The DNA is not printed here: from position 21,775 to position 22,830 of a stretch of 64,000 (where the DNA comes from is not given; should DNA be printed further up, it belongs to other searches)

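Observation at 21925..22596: Orphan 223-aa gene encoding only the last ~240 residues of an RNAP beta subunit, about 39 kb from its presumed partner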

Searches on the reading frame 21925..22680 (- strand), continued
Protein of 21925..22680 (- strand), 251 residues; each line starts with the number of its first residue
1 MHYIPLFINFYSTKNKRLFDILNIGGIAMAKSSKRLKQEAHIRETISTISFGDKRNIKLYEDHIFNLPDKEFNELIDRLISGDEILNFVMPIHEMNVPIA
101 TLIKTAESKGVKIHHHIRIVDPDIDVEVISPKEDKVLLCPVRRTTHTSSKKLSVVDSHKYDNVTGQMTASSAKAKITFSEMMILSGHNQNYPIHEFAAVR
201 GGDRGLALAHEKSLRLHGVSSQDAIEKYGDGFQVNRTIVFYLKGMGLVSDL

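Call 47: fold_search(model_id=the predicted structure, library=pdb)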
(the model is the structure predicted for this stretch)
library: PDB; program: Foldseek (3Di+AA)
matches with E <= 10: 200; with E <= 0.001: 0
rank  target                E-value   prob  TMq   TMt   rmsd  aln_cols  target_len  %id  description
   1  7s01_C                6.8e-03  0.91  0.30  0.12  21.5       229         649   14  X-ray structure of the phage AR9 non-virion RNA polymerase holoenzyme in complex with a forked oligonucleotide contain (released 2022-07-06)
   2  6j9f_C                1.8e-02  0.89  0.35  0.07  22.4       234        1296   13  Cryo-EM structure of Xanthomonos oryzae transcription elongation complex with the bacteriophage protein P7 (released 2019-07-17)
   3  9gdp_C                2.7e-02  0.82  0.33  0.07  22.4       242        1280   13  Cryo-EM structure of Vibrio cholerae RNA polymerase holoenzyme bound to an ompU promoter DNA fragment and 5-mer RNA (released 2025-12-17)
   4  9pfv_C                3.4e-02  0.72  0.33  0.06  23.4       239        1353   14  The cryo-EM structure of C. crescentus DriD-ssDNA-RNAP-Sigma73-CCNA_03891/CCNA_01149 promoter transcription activation (released 2026-02-25)
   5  8txo_I                4.7e-02  0.80  0.36  0.09  21.7       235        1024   16  E. coli DNA-directed RNA polymerase transcription elongation complex bound to the unnatural dZ-PTP base pair in the ac (released 2024-01-24)
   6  9n9q_F                5.0e-02  0.93  0.34  0.07  21.6       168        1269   14  Cryo-EM structure of the RNA-guided transcription complex (released 2025-12-24)
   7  8sy5_I                5.7e-02  0.72  0.35  0.08  24.6       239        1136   12  E. coli DNA-directed RNA polymerase transcription elongation complex bound the unnatural dS-BTP base pair in the activ (released 2023-12-27)
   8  6wvj_C                6.8e-02  0.84  0.31  0.07  20.7       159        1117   14  Cryo-EM structure of Bacillus subtilis RNA Polymerase elongation complex (released 2020-11-18)
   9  7s00_C                6.8e-02  0.60  0.30  0.12  23.3       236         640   14  X-ray structure of the phage AR9 non-virion RNA polymerase core (released 2022-07-06)
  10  9n9p_C                7.3e-02  0.80  0.33  0.07  22.6       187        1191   14  Cryo-EM structure of the Fta RNAP complex (released 2025-12-24)
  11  6j9e_C                1.1e-01  0.57  0.34  0.07  23.0       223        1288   13  Cryo-EM structure of Xanthomonos oryzae transcription elongation complex with NusA and the bacteriophage protein P7 (released 2019-07-17)
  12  7xya_C                1.1e-01  0.57  0.35  0.07  23.2       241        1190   11  The cryo-EM structure of an AlpA-loading complex (released 2022-07-20)
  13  5nss_C                1.6e-01  0.41  0.33  0.07  23.8       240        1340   13  Cryo-EM structure of RNA polymerase-sigma54 holoenzyme with promoter DNA and transcription activator PspF intermedate  (released 2017-06-28)
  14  6n61_C                1.7e-01  0.47  0.35  0.07  22.5       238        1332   13  Escherichia coli RNA polymerase sigma70-holoenzyme bound to upstream fork promoter DNA and Capistruin (released 2019-01-09)
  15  6wmr_C                1.7e-01  0.44  0.33  0.07  22.1       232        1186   15  F. tularensis RNAPs70-(MglA-SspA)-iglA DNA complex (released 2020-11-11)
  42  7vwz_C                5.1e-01  0.18  0.31  0.06  24.7       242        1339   12  Cryo-EM structure of Rob-dependent transcription activation complex in a unique conformation (released 2022-06-08)
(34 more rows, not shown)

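Call 48: search_protein_families(library=phrogs, proteins=[P0004, P0005, P0027, P0089, P0085, P0137, P0102, P0077, P0017, P0073], max_evalue=0.001)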
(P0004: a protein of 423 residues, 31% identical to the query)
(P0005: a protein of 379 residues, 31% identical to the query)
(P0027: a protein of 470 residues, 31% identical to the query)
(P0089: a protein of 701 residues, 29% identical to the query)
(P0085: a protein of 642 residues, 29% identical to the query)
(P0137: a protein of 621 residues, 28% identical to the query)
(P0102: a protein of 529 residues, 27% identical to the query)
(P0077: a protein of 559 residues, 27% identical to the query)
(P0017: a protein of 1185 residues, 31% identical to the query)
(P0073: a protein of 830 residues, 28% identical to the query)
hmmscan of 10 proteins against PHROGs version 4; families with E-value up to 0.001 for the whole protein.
P0004 (423 aa): 1 family
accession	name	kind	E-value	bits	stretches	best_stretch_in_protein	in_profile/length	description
phrog_3233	-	DNA, RNA and nucleotide metabolism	1.4e-71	241.9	1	203-423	3-222/225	RNA polymerase beta subunit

P0005 (379 aa): 2 families
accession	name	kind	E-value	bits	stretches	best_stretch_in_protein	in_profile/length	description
phrog_3233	-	DNA, RNA and nucleotide metabolism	2.5e-68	231.3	1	159-379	3-222/225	RNA polymerase beta subunit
phrog_23439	-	other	4.1e-12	46.8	1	120-297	240-418/423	hydrolase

P0027 (470 aa): 3 families
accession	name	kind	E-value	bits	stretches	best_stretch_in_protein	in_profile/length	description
phrog_3233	-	DNA, RNA and nucleotide metabolism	1.4e-70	238.7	1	252-470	2-222/225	RNA polymerase beta subunit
phrog_23439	-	other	4.5e-10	40.1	1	237-370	263-399/423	hydrolase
phrog_20637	-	unknown function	4.2e-05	24.6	1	39-178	5-138/174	-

P0089 (701 aa): 2 families
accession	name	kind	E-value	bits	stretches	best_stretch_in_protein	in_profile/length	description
phrog_3233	-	DNA, RNA and nucleotide metabolism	4.6e-76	256.6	1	481-701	3-222/225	RNA polymerase beta subunit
phrog_23439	-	other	1.7e-05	25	1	465-620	261-419/423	hydrolase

P0085 (642 aa): 3 families
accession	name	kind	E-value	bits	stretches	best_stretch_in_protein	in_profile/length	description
phrog_3233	-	DNA, RNA and nucleotide metabolism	1.6e-67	228.6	1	422-642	3-222/225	RNA polymerase beta subunit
phrog_14325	-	unknown function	6.9e-20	72.1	1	235-394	5-172/172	-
phrog_23439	-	other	2.5e-10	41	1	399-561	257-419/423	hydrolase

P0137 (621 aa): 2 families
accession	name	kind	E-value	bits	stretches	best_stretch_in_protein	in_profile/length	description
phrog_3233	-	DNA, RNA and nucleotide metabolism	5.3e-75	253.1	1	392-614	2-222/225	RNA polymerase beta subunit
phrog_23439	-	other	1.9e-08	34.7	1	369-514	255-400/423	hydrolase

P0102 (529 aa): 3 families
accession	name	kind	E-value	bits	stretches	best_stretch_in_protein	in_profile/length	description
phrog_3233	-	DNA, RNA and nucleotide metabolism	1.2e-57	196.3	1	314-529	3-222/225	RNA polymerase beta subunit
phrog_1128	-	moron, auxiliary metabolic gene and host takeover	8.6e-17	62.4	1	108-264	23-174/381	enoyl-CoA hydratase/carnithine racemase-like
phrog_23439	-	other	6e-10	39.7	1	294-448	252-418/423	hydrolase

P0077 (559 aa): 2 families
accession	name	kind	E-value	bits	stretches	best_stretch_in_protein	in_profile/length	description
phrog_3233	-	DNA, RNA and nucleotide metabolism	5.4e-68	230.2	1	338-558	3-224/225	RNA polymerase beta subunit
phrog_23439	-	other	2.5e-05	24.5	1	335-398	277-340/423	hydrolase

P0017 (1185 aa): 7 families
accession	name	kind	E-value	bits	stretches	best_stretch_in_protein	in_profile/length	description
phrog_62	-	DNA, RNA and nucleotide metabolism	1.2e-86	292.5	1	45-710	482-1171/1881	DNA helicase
phrog_3233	-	DNA, RNA and nucleotide metabolism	2e-68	231.6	1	964-1183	3-223/225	RNA polymerase beta subunit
phrog_3921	-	unknown function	3.8e-19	70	1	720-924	11-221/227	-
phrog_29996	-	unknown function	5.8e-09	35.5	1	518-647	1013-1143/1189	-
phrog_23807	-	unknown function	1.4e-05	24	1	535-662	528-665/1053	-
phrog_21391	-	DNA, RNA and nucleotide metabolism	4.7e-05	21.7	0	534-636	1357-1459/2021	DNA helicase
phrog_11801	-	other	0.00052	18.2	1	161-247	866-949/2269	DNA methyltransferase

P0073 (830 aa): 3 families
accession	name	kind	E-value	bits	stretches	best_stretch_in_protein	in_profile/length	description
phrog_3233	-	DNA, RNA and nucleotide metabolism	4.9e-65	220.5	1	609-829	3-224/225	RNA polymerase beta subunit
phrog_3921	-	unknown function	3.1e-26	93.2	2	4-124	20-138/227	-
phrog_23439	-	other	2.4e-07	31.1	1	601-672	272-343/423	hydrolase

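Call 58: search_protein_families(library=phrogs, proteins=[L001:3932-4606:+], max_evalue=0.00001)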
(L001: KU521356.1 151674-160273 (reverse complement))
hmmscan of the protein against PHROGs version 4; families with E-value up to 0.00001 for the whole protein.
L001:3932-4606:+ (224 aa): 2 families
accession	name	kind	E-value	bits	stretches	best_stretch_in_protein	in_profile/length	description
phrog_3233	-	DNA, RNA and nucleotide metabolism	4.2e-98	328.7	1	2-223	3-222/225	RNA polymerase beta subunit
phrog_23439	-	other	2.1e-08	34.6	1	2-139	280-417/423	hydrolase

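Call 64: find_related_loci(query=P0017, collection=viral_contigs, flank=10000)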
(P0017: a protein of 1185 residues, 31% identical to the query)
Query P0017 (1185 aa) in viral_contigs; peptide patterns used: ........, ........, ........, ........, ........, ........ (x = any residue, [..] = any of these).
2 stretches matched a pattern; 1 encode a relative of the query (tblastn E <= 1e-3); 1 distinct loci.
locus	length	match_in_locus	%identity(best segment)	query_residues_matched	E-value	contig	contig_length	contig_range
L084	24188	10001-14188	67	8-1185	0e+0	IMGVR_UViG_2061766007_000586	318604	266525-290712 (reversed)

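Call 66: search_protein_families(library=pfam, proteins=[L084:6365-14188:+], max_evalue=0.001)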
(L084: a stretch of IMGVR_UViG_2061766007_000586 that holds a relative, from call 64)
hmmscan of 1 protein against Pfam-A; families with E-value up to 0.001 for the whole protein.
L084:6365-14188:+ (2608 aa): 8 families
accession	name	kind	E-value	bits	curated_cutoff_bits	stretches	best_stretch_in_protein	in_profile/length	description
PF00176.29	SNF2-rel_dom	-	4.8e-18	65.7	24.9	1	1364-1615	16-283/290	SNF2-related domain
PF04851.21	ResIII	-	1.9e-17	64.1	22.5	1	1343-1498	2-163/164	Type III restriction enzyme, res subunit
PF00271.37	Helicase_C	-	3.1e-13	50.4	23.5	1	1708-1815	3-110/110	Helicase conserved C-terminal domain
PF00583.31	Acetyltransf_1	-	3.7e-07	30.8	20.7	1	470-549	31-116/116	Acetyltransferase (GNAT) family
PF00270.35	DEAD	-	1.5e-06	28.4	26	1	1347-1499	2-162/167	DEAD/DEAH box helicase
PF01966.28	HD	-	4.1e-06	27.5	22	0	2155-2237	3-92/116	HD domain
PF13508.13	Acetyltransf_7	-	0.00015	22.5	27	1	482-551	15-84/84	Acetyltransferase (GNAT) domain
PF13673.13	Acetyltransf_10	-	0.00017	22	23.6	1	478-551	39-109/128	Acetyltransferase (GNAT) domain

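Call 81: fold_search(model_id=the predicted structure, library=viral)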
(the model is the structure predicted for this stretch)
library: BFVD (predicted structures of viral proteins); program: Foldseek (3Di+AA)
matches with E <= 10: 356; with E <= 0.001: 8
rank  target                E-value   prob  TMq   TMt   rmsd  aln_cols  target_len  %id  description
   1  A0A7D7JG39            8.2e-15  1.00  0.46  0.46  13.8       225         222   24  (no name in the UniProt tables at hand)
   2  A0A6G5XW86            2.1e-14  1.00  0.44  0.44  15.6       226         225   24  (no name in the UniProt tables at hand)
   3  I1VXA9                5.1e-13  1.00  0.44  0.44  16.6       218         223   19  (no name in the UniProt tables at hand)
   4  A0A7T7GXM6            7.5e-11  1.00  0.41  0.15  18.0       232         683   19  (no name in the UniProt tables at hand)
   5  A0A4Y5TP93            1.7e-10  1.00  0.39  0.58  14.9       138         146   29  Virion-associated DNA-directed RNA polymerase subunit alpha [Serratia phage Moabite]
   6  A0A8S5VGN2            4.7e-08  1.00  0.33  0.33  13.3       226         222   21  Uncharacterized protein [Myoviridae sp. ctkfK18]
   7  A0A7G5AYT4            1.7e-04  1.00  0.33  0.32  12.8       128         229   22  (no name in the UniProt tables at hand)
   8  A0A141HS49            2.5e-04  1.00  0.33  0.30  14.2       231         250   12  (no name in the UniProt tables at hand)
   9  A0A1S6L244            4.1e-03  0.98  0.36  0.14  14.9       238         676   12  (no name in the UniProt tables at hand)
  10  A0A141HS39            1.3e-02  1.00  0.43  0.27   4.6       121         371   20  (no name in the UniProt tables at hand)
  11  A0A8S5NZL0            4.1e-02  0.69  0.34  0.23  17.3       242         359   12  DNA-directed RNA polymerase [Myoviridae sp. ctLnO19]
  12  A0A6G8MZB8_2          4.7e-02  0.47  0.24  0.06  20.3       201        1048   10  DNA-directed RNA polymerase [Cedratvirus kamchatka]
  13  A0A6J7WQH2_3          3.7e-01  0.08  0.18  0.05  20.2       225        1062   12  Large polyvalent protein associated domain-containing protein [uncultured Caudovirales phage]
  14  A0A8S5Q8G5            3.7e-01  0.03  0.10  0.10  22.1       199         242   13  Dna polymerase B [Siphoviridae sp. cty3u30]
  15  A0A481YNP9            4.4e-01  0.06  0.12  0.14  20.6       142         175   15  RNA polymerase Rpb6 [Pithovirus LCDPAC01]
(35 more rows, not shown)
